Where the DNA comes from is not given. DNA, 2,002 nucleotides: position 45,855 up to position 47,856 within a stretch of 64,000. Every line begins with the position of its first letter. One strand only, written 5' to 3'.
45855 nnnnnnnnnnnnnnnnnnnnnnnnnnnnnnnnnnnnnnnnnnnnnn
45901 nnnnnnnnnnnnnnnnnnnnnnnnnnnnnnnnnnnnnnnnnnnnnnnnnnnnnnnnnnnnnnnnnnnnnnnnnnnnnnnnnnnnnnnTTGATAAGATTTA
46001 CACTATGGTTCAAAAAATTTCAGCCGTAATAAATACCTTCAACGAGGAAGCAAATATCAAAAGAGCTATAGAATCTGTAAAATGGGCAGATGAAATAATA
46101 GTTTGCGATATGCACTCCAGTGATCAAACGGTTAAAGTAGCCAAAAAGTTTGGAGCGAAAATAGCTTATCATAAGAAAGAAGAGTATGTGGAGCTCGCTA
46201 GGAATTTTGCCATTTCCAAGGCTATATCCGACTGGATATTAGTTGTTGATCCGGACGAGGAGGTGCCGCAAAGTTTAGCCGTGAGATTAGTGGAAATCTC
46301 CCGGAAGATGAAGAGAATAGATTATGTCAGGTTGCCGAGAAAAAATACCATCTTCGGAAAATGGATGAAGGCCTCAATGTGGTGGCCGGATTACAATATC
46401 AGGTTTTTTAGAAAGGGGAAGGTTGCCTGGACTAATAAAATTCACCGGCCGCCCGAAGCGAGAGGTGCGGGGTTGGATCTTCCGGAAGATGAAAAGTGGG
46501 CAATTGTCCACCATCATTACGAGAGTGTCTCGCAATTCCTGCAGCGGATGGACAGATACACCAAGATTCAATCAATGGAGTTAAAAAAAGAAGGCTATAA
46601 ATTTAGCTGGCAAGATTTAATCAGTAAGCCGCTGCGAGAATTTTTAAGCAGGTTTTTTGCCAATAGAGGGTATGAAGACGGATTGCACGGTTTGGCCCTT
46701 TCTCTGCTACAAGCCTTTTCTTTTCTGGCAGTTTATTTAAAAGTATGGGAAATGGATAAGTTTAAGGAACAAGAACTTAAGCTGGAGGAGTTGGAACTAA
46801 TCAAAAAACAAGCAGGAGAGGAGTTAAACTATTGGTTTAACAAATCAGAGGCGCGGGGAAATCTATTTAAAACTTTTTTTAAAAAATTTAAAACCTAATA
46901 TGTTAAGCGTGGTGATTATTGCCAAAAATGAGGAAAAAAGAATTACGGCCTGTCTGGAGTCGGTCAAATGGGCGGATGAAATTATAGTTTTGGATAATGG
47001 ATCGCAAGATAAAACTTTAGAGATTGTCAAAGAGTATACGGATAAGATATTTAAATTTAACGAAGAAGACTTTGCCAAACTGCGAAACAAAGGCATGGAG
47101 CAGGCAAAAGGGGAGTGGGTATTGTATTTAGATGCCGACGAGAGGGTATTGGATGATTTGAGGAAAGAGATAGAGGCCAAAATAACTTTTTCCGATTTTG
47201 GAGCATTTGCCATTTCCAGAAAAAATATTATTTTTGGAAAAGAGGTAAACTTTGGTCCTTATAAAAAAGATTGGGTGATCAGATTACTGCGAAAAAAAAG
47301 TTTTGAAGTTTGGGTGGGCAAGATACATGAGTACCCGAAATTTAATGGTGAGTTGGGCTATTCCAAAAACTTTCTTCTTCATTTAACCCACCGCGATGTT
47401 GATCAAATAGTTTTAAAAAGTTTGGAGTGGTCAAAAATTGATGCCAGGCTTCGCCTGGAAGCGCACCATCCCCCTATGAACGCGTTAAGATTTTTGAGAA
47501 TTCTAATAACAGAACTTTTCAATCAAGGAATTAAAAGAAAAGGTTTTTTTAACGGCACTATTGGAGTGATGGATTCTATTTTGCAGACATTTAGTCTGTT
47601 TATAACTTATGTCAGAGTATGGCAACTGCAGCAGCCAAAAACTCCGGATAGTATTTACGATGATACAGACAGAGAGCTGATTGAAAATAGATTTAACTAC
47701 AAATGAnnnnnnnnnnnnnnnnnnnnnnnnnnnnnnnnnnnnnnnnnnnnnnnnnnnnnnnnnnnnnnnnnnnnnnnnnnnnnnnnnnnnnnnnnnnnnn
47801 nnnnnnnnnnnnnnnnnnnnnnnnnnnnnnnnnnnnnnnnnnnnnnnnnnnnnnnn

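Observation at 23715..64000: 40-kb GT-C-dominated glycosylation island that lacks the usual Wzy, ABC or synthase pathway parts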

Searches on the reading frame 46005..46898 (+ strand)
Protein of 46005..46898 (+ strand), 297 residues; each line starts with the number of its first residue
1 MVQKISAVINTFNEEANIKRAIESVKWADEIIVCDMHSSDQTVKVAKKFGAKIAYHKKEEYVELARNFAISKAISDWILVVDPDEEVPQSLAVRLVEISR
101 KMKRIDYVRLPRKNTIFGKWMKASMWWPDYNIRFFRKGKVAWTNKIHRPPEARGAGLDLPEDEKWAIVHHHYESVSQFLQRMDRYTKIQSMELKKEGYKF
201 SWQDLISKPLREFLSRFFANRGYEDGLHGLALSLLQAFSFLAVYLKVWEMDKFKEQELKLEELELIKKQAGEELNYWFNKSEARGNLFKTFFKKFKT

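Call 7: search_protein_families(library=pfam, proteins=[window:46005-46898:+], max_evalue=0.01)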
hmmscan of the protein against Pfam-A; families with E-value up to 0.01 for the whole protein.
window:46005-46898:+ (297 aa): 2 families
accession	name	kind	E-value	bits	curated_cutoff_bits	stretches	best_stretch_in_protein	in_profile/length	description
PF00535.33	Glycos_transf_2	-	2.3e-18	67.1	23.3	1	6-140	1-143/168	Glycosyl transferase family 2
PF13704.12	Glyco_tranf_2_4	-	0.0005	21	27.5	1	28-85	19-82/98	Glycosyl transferase family 2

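Call 31: search_protein_families(library=ncbifam, proteins=[window:46005-46898:+], max_evalue=0.001)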
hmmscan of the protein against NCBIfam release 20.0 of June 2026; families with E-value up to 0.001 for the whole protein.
window:46005-46898:+ (297 aa): 10 families
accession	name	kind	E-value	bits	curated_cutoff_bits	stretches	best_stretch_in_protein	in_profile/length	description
TIGR04195.1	S_glycosyl_SunS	equivalog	5.2e-13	48.6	350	1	5-201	59-254/421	SunS family peptide S-glycosyltransferase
TIGR04283.1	glyco_like_mftF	equivalog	1.9e-08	34.2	182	1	5-104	1-102/221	TIGR04283 family arsenosugar biosynthesis glycosyltransferase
NF010496.0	PRK13915.1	equivalog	2.9e-07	29.9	262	1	3-57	31-92/307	glucosyl-3-phosphoglycerate synthase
NF050050.1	ProtGlycPglI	equivalog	7.1e-07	28.9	500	1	3-96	2-105/306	GalNAc(5)-diNAcBac-PP-undecaprenol beta-1,3-glucosyltransferase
TIGR04182.1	glyco_TIGR04182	equivalog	9.8e-07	28.4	325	1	5-95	2-93/293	S-layer glycoprotein N-glycosyltransferase AglJ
NF007482.0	PRK10073.1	equivalog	1.1e-06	27.9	423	1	3-101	6-112/334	glycosyltransferase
NF038302.1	EPS_HpsE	equivalog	4.2e-05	22.7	300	1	19-89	26-100/307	hormogonium polysaccharide biosynthesis glycosyltransferase HpsE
NF045692.1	OglycostaseCruG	equivalog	0.00064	18.8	600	0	2-109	40-161/386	2'-O-glycosyltransferase CruG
NF041391.1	DPhHxTase_Halo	equivalog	0.0008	18.4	375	0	10-89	2-83/213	dolichyl-phosphate hexose transferase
NF047683.1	TeichurnBiosyTuaG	equivalog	0.00086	19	400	0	4-87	7-99/252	teichuronic acid biosynthesis protein TuaG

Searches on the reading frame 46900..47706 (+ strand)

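Call 7: search_protein_families(library=pfam, proteins=[window:46900-47706:+], max_evalue=0.01)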
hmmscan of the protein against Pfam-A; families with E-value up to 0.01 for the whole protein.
window:46900-47706:+ (268 aa): 3 families
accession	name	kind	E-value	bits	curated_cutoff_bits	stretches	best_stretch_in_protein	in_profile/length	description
PF00535.33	Glycos_transf_2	-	9e-22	78.2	23.3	1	3-108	1-116/168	Glycosyl transferase family 2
PF13704.12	Glyco_tranf_2_4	-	2e-07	31.9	27.5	1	9-81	1-82/98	Glycosyl transferase family 2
PF10111.15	Glyco_tranf_2_2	-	4.3e-07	30.1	27.3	1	3-88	1-100/276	Glycosyltransferase like family 2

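Call 31: search_protein_families(library=ncbifam, proteins=[window:46900-47706:+], max_evalue=0.001)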
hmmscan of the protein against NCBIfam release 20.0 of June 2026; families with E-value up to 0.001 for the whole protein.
window:46900-47706:+ (268 aa): 12 families
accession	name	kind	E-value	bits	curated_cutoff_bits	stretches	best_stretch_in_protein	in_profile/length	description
TIGR04283.1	glyco_like_mftF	equivalog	1.2e-14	54.4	182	1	2-104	1-108/221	TIGR04283 family arsenosugar biosynthesis glycosyltransferase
TIGR04195.1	S_glycosyl_SunS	equivalog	4.1e-14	52.2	350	1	5-89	62-150/421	SunS family peptide S-glycosyltransferase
NF007482.0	PRK10073.1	equivalog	7.1e-12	45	423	1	2-88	8-103/334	glycosyltransferase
NF038302.1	EPS_HpsE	equivalog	2e-08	33.5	300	1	10-82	11-98/307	hormogonium polysaccharide biosynthesis glycosyltransferase HpsE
NF041875.1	EPS_EpsD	equivalog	3.8e-07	29.8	370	1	2-87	1-96/325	exopolysaccharide biosynthesis glycosyltransferase EpsD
TIGR03965.1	mycofact_glyco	equivalog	5.7e-07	28.8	280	1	3-82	77-166/467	mycofactocin biosynthesis glycosyltransferase MftF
NF047683.1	TeichurnBiosyTuaG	equivalog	7.9e-07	29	400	1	2-92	8-109/252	teichuronic acid biosynthesis protein TuaG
NF050050.1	ProtGlycPglI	equivalog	3.7e-06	26.5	500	1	2-95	4-108/306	GalNAc(5)-diNAcBac-PP-undecaprenol beta-1,3-glucosyltransferase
NF010496.0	PRK13915.1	equivalog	1e-05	24.8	262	1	2-80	33-126/307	glucosyl-3-phosphoglycerate synthase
NF045692.1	OglycostaseCruG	equivalog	5.7e-05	22.2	600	1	2-53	43-100/386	2'-O-glycosyltransferase CruG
NF050819.1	PolSacchBiosHfsG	equivalog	0.00019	20.7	500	1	2-81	14-102/302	polysaccharide biosynthesis protein HfsG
TIGR03937.1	PgaC_IcaA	equivalog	0.00026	20.1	422.3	1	2-85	47-139/407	poly-beta-1,6-N-acetyl-D-glucosamine synthase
